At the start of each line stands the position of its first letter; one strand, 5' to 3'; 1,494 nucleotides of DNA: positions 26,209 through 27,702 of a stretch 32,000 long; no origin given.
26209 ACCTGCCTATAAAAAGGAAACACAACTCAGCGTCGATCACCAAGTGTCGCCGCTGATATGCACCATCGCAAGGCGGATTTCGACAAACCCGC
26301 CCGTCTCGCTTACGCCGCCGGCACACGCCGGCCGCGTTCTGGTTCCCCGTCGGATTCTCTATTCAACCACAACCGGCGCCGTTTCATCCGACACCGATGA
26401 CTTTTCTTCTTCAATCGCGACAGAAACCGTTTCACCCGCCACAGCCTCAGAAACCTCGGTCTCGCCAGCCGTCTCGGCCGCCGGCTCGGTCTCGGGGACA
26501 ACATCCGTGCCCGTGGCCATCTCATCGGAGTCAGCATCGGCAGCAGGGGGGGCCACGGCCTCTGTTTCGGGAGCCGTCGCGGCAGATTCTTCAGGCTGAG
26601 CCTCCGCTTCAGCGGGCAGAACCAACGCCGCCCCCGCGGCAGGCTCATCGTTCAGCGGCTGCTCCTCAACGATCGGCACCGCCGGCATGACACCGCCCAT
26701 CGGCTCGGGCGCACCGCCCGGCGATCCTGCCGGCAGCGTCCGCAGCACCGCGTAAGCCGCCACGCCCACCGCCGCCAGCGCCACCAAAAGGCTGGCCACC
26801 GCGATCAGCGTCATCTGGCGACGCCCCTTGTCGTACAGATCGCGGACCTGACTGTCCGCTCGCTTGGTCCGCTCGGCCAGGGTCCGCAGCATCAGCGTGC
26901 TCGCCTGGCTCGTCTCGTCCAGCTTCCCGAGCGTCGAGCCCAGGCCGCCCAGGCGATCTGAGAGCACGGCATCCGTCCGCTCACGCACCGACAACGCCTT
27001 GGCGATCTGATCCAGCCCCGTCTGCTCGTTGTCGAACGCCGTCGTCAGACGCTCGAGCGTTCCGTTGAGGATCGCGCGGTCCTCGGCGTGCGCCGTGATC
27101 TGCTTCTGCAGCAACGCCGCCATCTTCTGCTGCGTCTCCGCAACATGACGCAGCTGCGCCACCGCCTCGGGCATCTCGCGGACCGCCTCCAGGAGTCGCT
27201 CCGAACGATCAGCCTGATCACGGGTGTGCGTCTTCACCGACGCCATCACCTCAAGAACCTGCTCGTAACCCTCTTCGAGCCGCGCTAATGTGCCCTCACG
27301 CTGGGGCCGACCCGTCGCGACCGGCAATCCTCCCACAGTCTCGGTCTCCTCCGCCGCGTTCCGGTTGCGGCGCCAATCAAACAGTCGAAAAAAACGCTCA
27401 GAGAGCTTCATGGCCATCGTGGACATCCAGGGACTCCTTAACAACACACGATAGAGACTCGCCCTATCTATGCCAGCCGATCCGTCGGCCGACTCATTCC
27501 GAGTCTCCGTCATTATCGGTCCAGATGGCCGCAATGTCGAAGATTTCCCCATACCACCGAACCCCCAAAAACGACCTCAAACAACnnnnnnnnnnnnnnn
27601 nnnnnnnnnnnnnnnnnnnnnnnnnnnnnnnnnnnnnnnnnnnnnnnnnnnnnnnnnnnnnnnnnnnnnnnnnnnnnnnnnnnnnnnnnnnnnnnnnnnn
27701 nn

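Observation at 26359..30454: Uncharacterised three-gene membrane GTPase module directly upstream of the giant surface protein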

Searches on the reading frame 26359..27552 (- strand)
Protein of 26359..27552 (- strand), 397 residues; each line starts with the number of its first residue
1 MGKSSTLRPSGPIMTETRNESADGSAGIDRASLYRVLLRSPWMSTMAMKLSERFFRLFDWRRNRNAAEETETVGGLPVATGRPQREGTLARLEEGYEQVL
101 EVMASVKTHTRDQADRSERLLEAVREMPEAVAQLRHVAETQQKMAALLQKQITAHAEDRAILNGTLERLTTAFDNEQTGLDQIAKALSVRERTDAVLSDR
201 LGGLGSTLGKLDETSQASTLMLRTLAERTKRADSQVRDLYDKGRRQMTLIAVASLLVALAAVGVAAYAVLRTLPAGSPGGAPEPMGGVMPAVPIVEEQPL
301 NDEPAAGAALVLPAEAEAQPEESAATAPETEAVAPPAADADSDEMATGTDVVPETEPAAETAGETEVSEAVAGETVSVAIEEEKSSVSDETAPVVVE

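Call 5: search_protein_families(library=pfam, proteins=[window:26359-27552:-], max_evalue=0.01)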
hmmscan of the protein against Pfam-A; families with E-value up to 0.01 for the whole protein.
window:26359-27552:- (397 aa): 1 family
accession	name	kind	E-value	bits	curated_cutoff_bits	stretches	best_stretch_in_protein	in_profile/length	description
PF25722.1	CMV_UL34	-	0.0051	16.9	27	1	99-177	77-161/233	Cytomegalovirus transcriptional regulator UL34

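Call 6: search_protein_families(library=ncbifam, proteins=[window:26359-27552:-], max_evalue=0.01)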
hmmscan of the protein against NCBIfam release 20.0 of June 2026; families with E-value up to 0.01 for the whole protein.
window:26359-27552:- (397 aa): 3 families
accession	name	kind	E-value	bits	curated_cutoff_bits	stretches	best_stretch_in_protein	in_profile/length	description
TIGR02168.1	SMC_prok_B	equivalog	0.00036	18.4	567.35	1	85-237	782-934/1181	chromosome segregation protein SMC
NF043058.1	T4SS_LegC2C7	subfamily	0.0015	17.6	350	1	98-211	200-310/348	LegC2/C7 family Dot/Icm T4SS effector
NF002572.0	PRK02224.1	equivalog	0.0033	15.8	1087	1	90-215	317-442/888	DNA double-strand break repair ATPase Rad50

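Call 35: search_protein_representatives(protein=window:26359-27426:-)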
Query: 355 residues. Proteins with E-value up to 0.001 (for the whole library): 337; up to 1e-10: 77; up to 1e-30: 3. The best 150 are listed.
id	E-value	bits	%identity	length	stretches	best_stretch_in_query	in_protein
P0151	3.5e-213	723.2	100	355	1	1-355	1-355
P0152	1.4e-85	304.2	55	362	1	1-330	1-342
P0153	3.4e-82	293.0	54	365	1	1-323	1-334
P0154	2.2e-29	119.6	32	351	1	31-264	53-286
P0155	1.2e-26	110.7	32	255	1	27-227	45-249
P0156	8.8e-25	104.5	30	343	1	33-331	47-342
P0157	4.3e-23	99.0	29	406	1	8-335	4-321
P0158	6.7e-23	98.3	31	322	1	32-296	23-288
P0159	2.1e-22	96.7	31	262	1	37-225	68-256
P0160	2.8e-22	96.3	29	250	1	14-245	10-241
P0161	6.8e-22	95.0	32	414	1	26-330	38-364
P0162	2.7e-21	93.0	29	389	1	27-324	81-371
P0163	2.4e-19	86.7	28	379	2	35-321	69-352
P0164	3.1e-19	86.3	28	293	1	8-287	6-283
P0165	9.4e-19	84.7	31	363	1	8-302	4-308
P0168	1.5e-18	84.1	27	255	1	35-230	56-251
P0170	1.6e-18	83.9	27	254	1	39-240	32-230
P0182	6.0e-16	75.5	27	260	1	42-243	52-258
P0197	2.0e-13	67.2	24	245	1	32-228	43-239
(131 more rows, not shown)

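Call 37: search_protein_families(library=pfam, proteins=[P0154, P0155, P0156, P0157, P0159, P0160, P0168, P0170, P0182, P0197], max_evalue=0.01)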
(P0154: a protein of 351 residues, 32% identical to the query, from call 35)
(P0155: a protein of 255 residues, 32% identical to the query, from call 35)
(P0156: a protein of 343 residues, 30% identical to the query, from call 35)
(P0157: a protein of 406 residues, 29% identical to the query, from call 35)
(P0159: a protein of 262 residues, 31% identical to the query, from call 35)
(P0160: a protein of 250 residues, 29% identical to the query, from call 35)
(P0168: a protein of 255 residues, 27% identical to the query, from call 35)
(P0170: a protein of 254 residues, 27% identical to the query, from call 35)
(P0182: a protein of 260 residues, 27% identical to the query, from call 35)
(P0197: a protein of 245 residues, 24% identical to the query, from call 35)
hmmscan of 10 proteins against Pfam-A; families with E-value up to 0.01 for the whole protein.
P0154 (351 aa): 5 families
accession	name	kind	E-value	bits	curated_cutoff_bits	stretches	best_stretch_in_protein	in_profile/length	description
PF20155.4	TMP_3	-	2.5e-05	24.5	41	1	68-221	3-156/192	Tape measure protein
PF24164.1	TMP_N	-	0.0012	19.7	27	0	139-186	26-73/82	Tape measure protein N-terminal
PF10145.14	PhageMin_Tail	-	0.0053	17.1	33.2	0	135-213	55-132/201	Phage-related minor tail protein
PF08614.16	ATG16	-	0.0085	16.7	33.7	0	91-223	12-147/200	Autophagy protein 16 (ATG16)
PF12536.13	DUF3734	-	0.0092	16.7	22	0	90-179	8-96/106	Patatin phospholipase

P0155 (255 aa): 0 families

P0156 (343 aa): 1 family
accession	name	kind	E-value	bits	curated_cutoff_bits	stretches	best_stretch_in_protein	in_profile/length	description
PF24164.1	TMP_N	-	0.0078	17.1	27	0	53-125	3-75/82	Tape measure protein N-terminal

P0157 (406 aa): 1 family
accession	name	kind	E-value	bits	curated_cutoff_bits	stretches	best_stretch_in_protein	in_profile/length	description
PF12081.13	GldM_1st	-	0.0099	16.3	25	0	111-188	19-96/194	GldM N-terminal domain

P0159 (262 aa): 4 families
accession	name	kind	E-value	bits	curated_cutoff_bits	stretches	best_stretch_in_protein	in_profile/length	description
PF00482.28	T2SSF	-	0.00017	22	25.2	1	189-254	59-123/125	Type II secretion system (T2SS), protein F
PF25762.1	HAUS1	-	0.00024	21.4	40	1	91-241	45-195/236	HAUS augmin-like complex subunit 1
PF13949.11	ALIX_LYPXL_bnd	-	0.0055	16.4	30.8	0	123-239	2-112/295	ALIX V-shaped domain binding to HIV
PF24164.1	TMP_N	-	0.0092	16.9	27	0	86-146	19-79/82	Tape measure protein N-terminal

P0160 (250 aa): 3 families
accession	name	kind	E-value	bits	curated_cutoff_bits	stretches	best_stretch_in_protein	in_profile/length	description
PF22928.2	INTS1_R4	-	0.005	17.2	27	0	54-95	11-53/102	Integrator complex subunit 1, R4 domain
PF11887.13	Mce4_CUP1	-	0.0098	16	32.6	0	53-154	60-161/222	Cholesterol uptake porter CUP1 of Mce4, putative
PF05667.16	CCDC22_CC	-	0.0099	15.5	39.2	0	126-192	207-273/477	CCDC22 protein coiled-coil region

P0168 (255 aa): 1 family
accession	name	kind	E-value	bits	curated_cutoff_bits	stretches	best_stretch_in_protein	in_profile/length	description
PF20155.4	TMP_3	-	0.00063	20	41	1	69-224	4-159/192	Tape measure protein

P0170 (254 aa): 1 family
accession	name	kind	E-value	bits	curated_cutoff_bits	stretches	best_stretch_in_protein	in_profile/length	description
PF11965.13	DUF3479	-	0.0095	16.5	27.4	0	52-90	117-153/159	Domain of unknown function (DUF3479)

P0182 (260 aa): 4 families
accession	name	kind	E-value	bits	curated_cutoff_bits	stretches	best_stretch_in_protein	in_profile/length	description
PF16331.10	TolA_bind_tri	-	3.4e-05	24.3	30.1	1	134-201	6-73/76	TolA binding protein trimerisation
PF25762.1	HAUS1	-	0.0016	18.8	40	1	100-208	43-148/236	HAUS augmin-like complex subunit 1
PF03670.18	UPF0184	-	0.002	18.9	21.5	0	169-214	28-66/83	Uncharacterised protein family (UPF0184)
PF10136.14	SpecificRecomb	-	0.005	15.6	24.6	1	92-209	159-275/639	Site-specific recombinase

P0197 (245 aa): 2 families
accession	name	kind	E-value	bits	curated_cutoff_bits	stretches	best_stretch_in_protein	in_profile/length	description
PF04108.17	ATG17_like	-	0.00026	21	43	1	53-220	28-193/355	Autophagy protein ATG17-like domain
PF20155.4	TMP_3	-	0.00084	19.5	41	1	77-220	22-165/192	Tape measure protein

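Call 38: find_homologous_proteins(query=window:26359-27426:-, max_evalue=0.001)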
Query window:26359-27426:- (355 aa): 4 proteins with E <= 0.001 among 8000 candidates.
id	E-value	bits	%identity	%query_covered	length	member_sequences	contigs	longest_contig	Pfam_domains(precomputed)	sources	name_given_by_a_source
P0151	1.1e-212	723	100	100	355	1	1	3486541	-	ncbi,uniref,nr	ncbi:hypothetical protein [Mucisphaera calidilacus]|uniref:Uncharacterized protein n=1 Tax=Mucisphae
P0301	3.5e-114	400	66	88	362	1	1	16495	-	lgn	-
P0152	4.3e-85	304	52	99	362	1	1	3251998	-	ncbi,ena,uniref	ncbi:hypothetical protein [Mucisphaera sp.]|uniref:hypothetical protein n=1 Tax=Mucisphaera sp. TaxI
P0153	1.1e-81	293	51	91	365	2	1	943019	-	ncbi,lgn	ncbi:MAG: hypothetical protein RIG82_12450 [Phycisphaeraceae bacterium]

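Call 42: find_encoding_contigs(protein=P0154, flank=8000, max_places=2)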
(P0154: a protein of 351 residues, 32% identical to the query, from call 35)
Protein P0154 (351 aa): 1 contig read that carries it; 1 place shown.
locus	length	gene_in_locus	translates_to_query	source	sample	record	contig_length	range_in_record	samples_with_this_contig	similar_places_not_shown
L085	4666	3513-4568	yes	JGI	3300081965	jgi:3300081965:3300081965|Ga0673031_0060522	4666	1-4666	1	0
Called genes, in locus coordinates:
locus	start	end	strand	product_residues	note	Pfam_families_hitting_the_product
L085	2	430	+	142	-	?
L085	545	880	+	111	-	PF01582:TIR, PF13676:TIR_2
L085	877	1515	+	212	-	PF13676:TIR_2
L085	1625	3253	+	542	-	PF08309:LVIVD (faint)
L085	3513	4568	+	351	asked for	-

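Call 44: list_cluster_members(proteins=[P0155, P0156, P0157, P0158, P0159, P0160, P0161, P0164, P0168, P0170])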
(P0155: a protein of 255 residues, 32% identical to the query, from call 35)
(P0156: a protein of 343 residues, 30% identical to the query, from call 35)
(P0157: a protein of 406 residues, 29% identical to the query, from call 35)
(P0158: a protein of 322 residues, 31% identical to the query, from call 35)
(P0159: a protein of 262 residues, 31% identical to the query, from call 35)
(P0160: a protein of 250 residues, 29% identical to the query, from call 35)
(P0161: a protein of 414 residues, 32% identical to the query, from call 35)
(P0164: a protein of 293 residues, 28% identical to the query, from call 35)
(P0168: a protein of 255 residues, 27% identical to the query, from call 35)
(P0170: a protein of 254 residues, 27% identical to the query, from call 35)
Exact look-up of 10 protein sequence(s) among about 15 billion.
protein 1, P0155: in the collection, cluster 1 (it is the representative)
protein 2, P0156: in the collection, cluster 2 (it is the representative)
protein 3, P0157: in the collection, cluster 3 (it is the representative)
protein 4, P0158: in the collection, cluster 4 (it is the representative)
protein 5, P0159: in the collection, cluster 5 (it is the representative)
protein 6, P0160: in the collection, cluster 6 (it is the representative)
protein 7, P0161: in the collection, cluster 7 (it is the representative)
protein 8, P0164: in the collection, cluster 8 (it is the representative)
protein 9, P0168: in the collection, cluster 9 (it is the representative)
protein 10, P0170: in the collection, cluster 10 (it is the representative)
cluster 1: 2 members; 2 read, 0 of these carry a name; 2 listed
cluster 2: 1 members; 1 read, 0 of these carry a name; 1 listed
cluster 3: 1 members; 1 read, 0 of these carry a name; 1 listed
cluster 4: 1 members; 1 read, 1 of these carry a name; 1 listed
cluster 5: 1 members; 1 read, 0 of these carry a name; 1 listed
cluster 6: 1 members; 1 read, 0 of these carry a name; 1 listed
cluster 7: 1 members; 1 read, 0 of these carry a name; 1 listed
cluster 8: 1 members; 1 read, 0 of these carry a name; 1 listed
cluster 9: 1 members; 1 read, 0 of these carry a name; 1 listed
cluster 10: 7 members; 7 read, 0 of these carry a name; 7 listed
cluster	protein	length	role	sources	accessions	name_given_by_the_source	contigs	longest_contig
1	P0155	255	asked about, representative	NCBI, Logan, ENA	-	-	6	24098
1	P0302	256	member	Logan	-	-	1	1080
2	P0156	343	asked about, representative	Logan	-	-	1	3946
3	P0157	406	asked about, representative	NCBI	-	-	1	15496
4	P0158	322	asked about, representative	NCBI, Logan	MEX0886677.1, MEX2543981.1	MAG: hypothetical protein WD009_09585 [Phycisphaeraceae bacterium]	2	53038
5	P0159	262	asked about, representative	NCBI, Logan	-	-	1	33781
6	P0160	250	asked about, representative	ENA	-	-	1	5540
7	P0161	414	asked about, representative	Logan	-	-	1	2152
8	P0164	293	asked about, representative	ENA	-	-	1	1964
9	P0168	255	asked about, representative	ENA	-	-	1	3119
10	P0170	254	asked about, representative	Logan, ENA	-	-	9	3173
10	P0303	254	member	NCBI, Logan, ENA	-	-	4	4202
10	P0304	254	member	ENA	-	-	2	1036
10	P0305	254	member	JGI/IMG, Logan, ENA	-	-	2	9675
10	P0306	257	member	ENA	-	-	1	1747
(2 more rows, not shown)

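Call 45: find_encoding_contigs(protein=P0158, flank=10000, max_places=1)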
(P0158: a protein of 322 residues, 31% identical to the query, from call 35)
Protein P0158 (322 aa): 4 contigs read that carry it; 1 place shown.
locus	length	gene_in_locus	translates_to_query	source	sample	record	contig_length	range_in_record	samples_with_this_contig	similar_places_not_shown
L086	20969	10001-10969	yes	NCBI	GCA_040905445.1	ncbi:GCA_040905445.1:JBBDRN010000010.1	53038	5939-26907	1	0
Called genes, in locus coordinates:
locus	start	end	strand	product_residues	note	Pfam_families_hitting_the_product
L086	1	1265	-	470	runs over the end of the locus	PF01663:Phosphodiest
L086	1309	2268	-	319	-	PF01040:UbiA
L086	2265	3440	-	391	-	-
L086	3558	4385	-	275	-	PF01026:TatD_DNase (weak)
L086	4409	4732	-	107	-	-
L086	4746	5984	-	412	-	PF01761:DHQ_synthase, PF24621:DHQS_C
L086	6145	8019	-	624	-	PF00664:ABC_membrane, PF00005:ABC_tran, PF02463:SMC_N (faint)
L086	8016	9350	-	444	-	PF00275:EPSP_synthase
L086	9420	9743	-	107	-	PF00166:Cpn10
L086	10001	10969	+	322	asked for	-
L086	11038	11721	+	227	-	PF01618:MotA_ExbB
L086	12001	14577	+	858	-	PF11897:DUF3417, PF00343:Phosphorylase, PF28476:GlgP_C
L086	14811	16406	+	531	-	PF00682:HMGL-like, PF22617:HCS_D2, PF08502:LeuA_dimer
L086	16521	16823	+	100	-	PF01909:NTP_transf_2, PF18765:Polbeta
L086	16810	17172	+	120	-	PF01934:HepT-like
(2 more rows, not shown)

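Call 46: find_encoding_contigs(protein=P0159, flank=10000, max_places=1)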
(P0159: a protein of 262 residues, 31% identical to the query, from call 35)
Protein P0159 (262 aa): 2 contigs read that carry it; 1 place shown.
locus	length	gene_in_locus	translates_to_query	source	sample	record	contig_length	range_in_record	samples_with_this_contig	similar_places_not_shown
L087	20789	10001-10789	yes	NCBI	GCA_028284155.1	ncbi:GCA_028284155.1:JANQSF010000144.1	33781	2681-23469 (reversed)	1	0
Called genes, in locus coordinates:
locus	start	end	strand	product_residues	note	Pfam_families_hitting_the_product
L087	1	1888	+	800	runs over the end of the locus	-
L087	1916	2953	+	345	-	PF00005:ABC_tran, PF13304:AAA_21 (weak)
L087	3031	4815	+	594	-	PF01061:ABC2_membrane, PF12679:ABC2_membrane_2, PF12698:ABC2_membrane_3 (weak), PF12730:ABC2_membrane_4 (weak), PF12698:ABC2_membrane_3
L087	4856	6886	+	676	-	PF13646:HEAT_2 (faint)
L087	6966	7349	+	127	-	PF13279:4HBT_2, PF03061:4HBT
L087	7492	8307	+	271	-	PF03412:Peptidase_C39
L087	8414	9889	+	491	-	PF00884:Sulfatase, PF01663:Phosphodiest, PF16347:SGSH_C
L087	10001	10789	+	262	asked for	-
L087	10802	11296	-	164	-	-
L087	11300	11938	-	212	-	PF07719:TPR_2 (weak), PF13424:TPR_12 (faint), PF13431:TPR_17 (faint), PF00515:TPR_1 (weak), PF13181:TPR_8 (weak), PF13414:TPR_11 (weak), PF13428:TPR_14 (weak), PF04362:Iron_traffic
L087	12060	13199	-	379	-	PF08450:SGL (faint), PF10282:Lactonase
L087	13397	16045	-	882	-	PF12773:DZR (faint)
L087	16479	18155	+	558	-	PF08811:DUF1800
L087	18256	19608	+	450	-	PF07394:DUF1501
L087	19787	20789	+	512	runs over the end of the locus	-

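Call 47: find_encoding_contigs(protein=P0155, flank=10000, max_places=1)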
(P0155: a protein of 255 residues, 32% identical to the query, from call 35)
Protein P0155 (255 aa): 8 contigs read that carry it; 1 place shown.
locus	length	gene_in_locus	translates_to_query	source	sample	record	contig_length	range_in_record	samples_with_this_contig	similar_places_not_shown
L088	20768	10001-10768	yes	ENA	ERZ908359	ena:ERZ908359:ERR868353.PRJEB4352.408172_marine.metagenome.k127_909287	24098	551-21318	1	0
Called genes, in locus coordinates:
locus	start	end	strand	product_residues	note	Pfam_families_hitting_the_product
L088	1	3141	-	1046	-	PF08487:VIT (faint)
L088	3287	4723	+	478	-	PF01139:RtcB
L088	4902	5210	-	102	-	PF00355:Rieske, PF13806:Rieske_2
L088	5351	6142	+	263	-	-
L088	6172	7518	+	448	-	-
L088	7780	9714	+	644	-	PF17297:PEPCK_N, PF00821:PEPCK_GTP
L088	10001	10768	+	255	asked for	-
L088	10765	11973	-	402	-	PF03065:Glyco_hydro_57, PF01522:Polysacc_deac_1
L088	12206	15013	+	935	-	PF01411:tRNA-synt_2c, PF07973:tRNA_SAD, PF02272:DHHA1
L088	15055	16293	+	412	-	PF00155:Aminotran_1_2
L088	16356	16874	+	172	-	PF05635:23S_rRNA_IVP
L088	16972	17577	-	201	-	PF02441:Flavoprotein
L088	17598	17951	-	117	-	PF01192:RNA_pol_Rpb6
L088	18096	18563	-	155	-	-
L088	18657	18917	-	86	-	PF18993:Rv0078B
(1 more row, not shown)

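Call 48: find_encoding_contigs(protein=P0157, flank=10000, max_places=1)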
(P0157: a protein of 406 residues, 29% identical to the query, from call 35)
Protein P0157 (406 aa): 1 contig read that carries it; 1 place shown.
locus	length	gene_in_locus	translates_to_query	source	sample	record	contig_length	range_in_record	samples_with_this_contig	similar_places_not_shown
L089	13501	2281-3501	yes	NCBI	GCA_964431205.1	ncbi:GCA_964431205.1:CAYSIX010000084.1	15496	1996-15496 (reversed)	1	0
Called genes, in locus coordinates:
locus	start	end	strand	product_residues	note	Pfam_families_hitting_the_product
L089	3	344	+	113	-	?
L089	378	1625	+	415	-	PF01676:Metalloenzyme, PF10143:PhosphMutase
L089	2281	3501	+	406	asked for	-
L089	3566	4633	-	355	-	PF08240:ADH_N, PF00107:ADH_zinc_N (weak)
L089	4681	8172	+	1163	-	PF00069:Pkinase, PF07714:PK_Tyr_Ser-Thr, PF24807:WD40_CDC20-Fz, PF24814:WD40_Prp19, PF25173:Beta-prop_WDR3_1st, PF25174:Beta-prop_THOC3, PF25175:Beta-prop_WDR5, PF23381:Beta-prop_IFT122_1st, +69 more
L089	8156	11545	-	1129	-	-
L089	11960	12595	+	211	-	PF01381:HTH_3, PF13560:HTH_31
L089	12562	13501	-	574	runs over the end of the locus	-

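Call 52: search_protein_families(library=padloc, proteins=[window:26359-27426:-], max_evalue=0.01)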
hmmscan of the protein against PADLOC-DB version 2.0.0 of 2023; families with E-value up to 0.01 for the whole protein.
window:26359-27426:- (355 aa): 2 families
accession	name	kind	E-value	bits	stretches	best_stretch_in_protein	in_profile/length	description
PDLC00517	JetC1|JetC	-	0.00072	15.9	1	54-200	677-828/1119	DUF3584 domain; MukB-like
PDLC00006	DruC1|DruC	-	0.0028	14.2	1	50-179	208-336/626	Unknown function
